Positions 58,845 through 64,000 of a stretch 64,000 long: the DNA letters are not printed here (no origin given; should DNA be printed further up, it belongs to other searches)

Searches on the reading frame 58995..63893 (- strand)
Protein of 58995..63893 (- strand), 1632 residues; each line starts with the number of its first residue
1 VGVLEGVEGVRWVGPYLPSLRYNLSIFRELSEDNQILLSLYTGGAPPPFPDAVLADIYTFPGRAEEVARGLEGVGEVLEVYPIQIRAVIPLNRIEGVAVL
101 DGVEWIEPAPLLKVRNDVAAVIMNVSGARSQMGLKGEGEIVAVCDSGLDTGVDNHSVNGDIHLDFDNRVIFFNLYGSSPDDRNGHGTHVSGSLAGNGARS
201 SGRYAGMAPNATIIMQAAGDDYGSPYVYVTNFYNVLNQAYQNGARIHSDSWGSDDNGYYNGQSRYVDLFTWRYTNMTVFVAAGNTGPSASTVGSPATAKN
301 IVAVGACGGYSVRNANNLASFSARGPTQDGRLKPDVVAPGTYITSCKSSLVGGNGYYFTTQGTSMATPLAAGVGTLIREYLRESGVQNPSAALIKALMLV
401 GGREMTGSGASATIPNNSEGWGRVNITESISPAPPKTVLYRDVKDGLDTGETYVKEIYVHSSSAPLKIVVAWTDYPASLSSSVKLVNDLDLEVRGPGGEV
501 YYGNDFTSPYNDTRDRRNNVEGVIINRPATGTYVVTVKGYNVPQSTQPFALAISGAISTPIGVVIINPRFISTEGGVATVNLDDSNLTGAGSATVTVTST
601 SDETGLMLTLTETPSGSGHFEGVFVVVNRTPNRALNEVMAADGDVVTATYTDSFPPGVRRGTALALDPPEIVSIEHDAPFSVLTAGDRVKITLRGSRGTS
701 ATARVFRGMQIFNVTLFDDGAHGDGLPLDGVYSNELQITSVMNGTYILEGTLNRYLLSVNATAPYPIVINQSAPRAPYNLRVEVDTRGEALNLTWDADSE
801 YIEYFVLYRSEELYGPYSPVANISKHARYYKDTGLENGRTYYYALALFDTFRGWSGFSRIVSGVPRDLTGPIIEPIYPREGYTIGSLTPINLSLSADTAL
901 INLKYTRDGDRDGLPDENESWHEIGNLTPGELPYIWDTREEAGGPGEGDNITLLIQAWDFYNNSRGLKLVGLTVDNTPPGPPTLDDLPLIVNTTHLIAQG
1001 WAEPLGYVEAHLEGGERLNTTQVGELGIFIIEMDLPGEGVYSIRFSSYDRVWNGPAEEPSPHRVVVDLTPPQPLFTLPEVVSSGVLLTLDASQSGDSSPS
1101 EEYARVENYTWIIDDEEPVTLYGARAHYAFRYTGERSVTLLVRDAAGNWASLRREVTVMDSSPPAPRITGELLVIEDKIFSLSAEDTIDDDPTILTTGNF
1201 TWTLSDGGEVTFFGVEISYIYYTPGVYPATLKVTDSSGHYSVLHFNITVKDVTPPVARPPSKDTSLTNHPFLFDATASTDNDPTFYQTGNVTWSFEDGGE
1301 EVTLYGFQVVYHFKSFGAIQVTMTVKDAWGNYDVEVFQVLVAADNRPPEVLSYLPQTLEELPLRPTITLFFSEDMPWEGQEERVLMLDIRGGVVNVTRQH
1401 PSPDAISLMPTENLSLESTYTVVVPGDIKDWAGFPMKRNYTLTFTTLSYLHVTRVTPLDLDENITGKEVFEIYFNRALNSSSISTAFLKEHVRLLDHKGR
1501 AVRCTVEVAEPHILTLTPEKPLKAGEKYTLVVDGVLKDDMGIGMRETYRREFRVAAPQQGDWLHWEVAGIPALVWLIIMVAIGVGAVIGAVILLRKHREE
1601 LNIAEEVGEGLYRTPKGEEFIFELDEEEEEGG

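Call 94: search_protein_families(library=pfam, proteins=[window:58995-63893:-], max_evalue=0.001)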
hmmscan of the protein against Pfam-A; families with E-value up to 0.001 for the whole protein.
window:58995-63893:- (1632 aa): 4 families
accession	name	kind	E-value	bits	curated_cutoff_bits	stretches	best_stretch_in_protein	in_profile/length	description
PF00082.27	Peptidase_S8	-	7.4e-43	147.3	21.8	1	136-398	1-269/288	Subtilase family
PF18911.6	PKD_4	-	1e-24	86.8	27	3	1163-1244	3-80/85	PKD domain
PF13205.12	Big_5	-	5e-24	85.5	23.6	2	1344-1446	1-105/105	Bacterial Ig-like domain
PF00801.26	PKD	-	8.3e-10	39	23.5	1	1199-1239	31-71/80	PKD domain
